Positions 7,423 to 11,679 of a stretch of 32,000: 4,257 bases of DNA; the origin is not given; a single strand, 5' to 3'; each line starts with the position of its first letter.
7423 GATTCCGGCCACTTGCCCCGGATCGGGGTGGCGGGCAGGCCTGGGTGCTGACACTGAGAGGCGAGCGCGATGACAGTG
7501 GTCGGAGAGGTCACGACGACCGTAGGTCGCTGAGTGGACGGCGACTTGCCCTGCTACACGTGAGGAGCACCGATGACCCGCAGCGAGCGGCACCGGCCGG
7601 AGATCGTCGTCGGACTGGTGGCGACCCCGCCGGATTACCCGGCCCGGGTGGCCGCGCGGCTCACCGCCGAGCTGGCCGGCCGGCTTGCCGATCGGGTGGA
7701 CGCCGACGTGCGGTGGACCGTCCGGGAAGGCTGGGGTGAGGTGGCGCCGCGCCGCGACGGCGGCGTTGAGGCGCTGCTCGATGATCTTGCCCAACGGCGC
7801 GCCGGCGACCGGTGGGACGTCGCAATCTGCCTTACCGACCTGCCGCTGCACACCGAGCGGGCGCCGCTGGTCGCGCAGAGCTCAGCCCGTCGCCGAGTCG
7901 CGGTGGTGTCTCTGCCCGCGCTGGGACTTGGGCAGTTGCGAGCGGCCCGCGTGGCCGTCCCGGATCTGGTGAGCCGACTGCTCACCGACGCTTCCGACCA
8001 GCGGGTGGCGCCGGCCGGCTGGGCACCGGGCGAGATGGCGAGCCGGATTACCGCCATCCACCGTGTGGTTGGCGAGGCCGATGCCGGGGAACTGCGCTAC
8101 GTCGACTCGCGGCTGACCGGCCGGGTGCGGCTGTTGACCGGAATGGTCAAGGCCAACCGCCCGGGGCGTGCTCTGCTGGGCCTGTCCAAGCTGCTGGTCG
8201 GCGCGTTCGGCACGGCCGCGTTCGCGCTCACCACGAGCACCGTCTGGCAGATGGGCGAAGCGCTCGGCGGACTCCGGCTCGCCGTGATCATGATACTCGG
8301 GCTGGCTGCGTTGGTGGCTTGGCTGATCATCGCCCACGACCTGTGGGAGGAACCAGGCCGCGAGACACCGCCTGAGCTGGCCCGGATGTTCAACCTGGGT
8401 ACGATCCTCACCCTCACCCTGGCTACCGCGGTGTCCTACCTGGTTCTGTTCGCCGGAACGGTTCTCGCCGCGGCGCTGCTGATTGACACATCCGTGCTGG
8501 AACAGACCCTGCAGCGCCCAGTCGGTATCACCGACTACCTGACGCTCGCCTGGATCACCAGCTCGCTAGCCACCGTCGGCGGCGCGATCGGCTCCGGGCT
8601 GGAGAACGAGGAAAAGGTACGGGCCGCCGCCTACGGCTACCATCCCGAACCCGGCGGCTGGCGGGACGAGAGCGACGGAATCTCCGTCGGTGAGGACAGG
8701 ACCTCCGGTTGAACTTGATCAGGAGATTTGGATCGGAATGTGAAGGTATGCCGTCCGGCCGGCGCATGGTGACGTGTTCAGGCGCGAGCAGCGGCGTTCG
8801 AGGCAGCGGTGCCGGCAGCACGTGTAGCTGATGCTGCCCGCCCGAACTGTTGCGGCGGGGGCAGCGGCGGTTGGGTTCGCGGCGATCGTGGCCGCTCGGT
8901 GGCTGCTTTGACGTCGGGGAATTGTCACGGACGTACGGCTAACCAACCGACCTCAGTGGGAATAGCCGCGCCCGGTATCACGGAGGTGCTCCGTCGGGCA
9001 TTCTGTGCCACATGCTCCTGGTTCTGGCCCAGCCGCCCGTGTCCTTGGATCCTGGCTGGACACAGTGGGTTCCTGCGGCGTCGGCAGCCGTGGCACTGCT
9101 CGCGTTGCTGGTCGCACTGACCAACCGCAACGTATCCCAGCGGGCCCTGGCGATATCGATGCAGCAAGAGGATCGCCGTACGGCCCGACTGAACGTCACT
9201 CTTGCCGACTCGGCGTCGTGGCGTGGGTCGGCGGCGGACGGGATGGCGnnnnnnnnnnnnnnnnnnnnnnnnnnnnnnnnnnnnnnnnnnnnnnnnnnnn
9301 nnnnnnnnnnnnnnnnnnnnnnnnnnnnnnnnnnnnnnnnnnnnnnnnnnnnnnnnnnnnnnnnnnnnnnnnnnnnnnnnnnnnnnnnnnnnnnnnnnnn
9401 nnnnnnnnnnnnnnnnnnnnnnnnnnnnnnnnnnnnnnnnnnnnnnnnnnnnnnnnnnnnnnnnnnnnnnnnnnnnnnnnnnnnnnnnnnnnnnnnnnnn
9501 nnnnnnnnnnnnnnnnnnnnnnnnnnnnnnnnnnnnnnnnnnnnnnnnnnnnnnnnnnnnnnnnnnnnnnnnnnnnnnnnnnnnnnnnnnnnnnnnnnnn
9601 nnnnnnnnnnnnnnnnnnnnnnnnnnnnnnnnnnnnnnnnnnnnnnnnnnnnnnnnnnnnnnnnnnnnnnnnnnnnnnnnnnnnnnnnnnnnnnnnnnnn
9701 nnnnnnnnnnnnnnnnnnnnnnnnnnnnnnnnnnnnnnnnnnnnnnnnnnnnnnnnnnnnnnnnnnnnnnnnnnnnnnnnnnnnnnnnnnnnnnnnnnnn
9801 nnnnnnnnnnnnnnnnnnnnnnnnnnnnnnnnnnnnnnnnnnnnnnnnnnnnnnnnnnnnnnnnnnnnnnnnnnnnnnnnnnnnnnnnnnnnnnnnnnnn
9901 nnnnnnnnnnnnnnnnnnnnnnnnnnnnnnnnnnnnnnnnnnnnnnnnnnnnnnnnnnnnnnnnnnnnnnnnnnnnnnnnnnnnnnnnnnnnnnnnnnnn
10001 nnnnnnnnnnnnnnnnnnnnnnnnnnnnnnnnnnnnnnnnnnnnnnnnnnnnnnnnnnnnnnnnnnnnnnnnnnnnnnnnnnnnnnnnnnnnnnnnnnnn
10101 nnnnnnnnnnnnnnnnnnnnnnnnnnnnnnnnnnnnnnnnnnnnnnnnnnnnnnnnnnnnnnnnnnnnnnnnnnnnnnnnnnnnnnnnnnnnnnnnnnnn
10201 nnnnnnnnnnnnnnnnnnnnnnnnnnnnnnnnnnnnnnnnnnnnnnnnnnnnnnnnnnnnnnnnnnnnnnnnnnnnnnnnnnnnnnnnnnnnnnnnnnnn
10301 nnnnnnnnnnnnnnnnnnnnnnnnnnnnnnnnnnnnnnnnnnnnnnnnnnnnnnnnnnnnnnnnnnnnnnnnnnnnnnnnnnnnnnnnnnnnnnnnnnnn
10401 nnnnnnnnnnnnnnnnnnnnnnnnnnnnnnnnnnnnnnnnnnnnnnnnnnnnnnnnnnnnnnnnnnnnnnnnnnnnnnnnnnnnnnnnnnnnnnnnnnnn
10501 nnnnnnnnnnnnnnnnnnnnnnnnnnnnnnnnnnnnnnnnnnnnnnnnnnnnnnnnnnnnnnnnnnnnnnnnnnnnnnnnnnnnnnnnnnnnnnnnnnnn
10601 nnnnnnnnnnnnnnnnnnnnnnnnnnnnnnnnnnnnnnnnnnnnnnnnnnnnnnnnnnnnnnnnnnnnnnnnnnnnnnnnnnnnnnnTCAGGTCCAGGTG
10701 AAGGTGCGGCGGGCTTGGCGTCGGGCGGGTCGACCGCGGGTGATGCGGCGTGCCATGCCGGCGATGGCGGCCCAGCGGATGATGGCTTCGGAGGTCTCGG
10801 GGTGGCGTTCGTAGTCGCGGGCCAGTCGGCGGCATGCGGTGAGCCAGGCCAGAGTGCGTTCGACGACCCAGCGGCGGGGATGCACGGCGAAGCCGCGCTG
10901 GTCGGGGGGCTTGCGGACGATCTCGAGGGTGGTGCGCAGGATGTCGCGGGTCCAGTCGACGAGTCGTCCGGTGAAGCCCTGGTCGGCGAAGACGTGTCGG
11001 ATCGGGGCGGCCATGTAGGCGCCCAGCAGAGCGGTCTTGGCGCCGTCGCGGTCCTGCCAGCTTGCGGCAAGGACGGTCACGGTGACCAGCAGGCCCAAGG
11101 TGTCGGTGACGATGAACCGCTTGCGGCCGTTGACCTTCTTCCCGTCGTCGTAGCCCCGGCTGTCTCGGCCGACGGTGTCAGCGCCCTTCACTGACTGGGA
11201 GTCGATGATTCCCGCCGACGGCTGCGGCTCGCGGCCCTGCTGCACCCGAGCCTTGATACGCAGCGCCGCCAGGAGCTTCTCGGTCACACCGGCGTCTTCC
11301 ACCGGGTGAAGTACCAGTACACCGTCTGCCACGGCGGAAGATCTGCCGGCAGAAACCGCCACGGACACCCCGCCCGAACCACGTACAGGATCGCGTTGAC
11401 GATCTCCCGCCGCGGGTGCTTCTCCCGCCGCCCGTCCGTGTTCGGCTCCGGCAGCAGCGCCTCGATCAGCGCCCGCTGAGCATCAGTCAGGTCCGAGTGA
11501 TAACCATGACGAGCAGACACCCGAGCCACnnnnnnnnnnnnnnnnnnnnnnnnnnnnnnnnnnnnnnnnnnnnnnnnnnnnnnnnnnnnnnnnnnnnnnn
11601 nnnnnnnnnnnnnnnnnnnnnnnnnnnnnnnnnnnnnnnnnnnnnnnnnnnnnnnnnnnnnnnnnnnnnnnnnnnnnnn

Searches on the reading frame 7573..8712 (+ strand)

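Call 8: search_protein_families(library=pfam, proteins=[window:7573-8712:+], max_evalue=0.001)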
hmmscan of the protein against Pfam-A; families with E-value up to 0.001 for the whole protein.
window:7573-8712:+ (379 aa): 0 families

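Call 13: search_protein_families(library=pfam, proteins=[window:7573-8709:+], max_evalue=0.1)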
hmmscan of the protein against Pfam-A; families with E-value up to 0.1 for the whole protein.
window:7573-8709:+ (379 aa): 1 family
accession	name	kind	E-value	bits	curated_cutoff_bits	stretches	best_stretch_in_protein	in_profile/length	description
PF10025.14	DUF2267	-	0.0022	18.6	29.8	1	27-80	32-85/122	Uncharacterized conserved protein (DUF2267)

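Call 14: search_protein_families(library=padloc, proteins=[window:7573-8709:+], max_evalue=0.01)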
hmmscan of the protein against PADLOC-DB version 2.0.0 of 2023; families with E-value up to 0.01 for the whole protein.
window:7573-8709:+ (379 aa): 0 families

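Call 78: search_protein_families(library=ncbifam, proteins=[window:7573-8709:+], max_evalue=0.01)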
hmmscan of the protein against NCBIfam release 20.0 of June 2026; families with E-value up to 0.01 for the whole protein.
window:7573-8709:+ (379 aa): 0 families

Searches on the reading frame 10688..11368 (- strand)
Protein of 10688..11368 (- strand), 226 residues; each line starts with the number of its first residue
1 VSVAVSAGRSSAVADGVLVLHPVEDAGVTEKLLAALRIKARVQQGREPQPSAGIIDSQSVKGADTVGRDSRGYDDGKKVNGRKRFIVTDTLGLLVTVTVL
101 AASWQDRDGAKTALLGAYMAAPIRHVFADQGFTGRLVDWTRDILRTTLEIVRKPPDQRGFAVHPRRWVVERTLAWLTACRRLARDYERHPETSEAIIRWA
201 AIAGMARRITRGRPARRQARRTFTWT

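Call 8: search_protein_families(library=pfam, proteins=[window:10688-11368:-], max_evalue=0.001)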
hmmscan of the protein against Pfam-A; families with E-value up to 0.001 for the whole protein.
window:10688-11368:- (226 aa): 2 families
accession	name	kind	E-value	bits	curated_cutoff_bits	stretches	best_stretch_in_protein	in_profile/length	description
PF01609.27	DDE_Tnp_1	-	6.9e-22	78.6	23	1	48-201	2-196/200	Transposase DDE domain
PF13586.12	DDE_Tnp_1_2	-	1e-07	32.7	29.2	1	147-201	24-80/86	Transposase DDE domain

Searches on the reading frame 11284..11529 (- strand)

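Call 8: search_protein_families(library=pfam, proteins=[window:11284-11529:-], max_evalue=0.001)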
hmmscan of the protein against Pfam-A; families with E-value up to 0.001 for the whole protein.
window:11284-11529:- (81 aa): 1 family
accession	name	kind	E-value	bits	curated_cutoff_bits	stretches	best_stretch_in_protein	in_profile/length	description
PF13340.11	DUF4096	-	5.5e-27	94.3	34.3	1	14-78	1-67/76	Putative transposase of IS4/5 family (DUF4096)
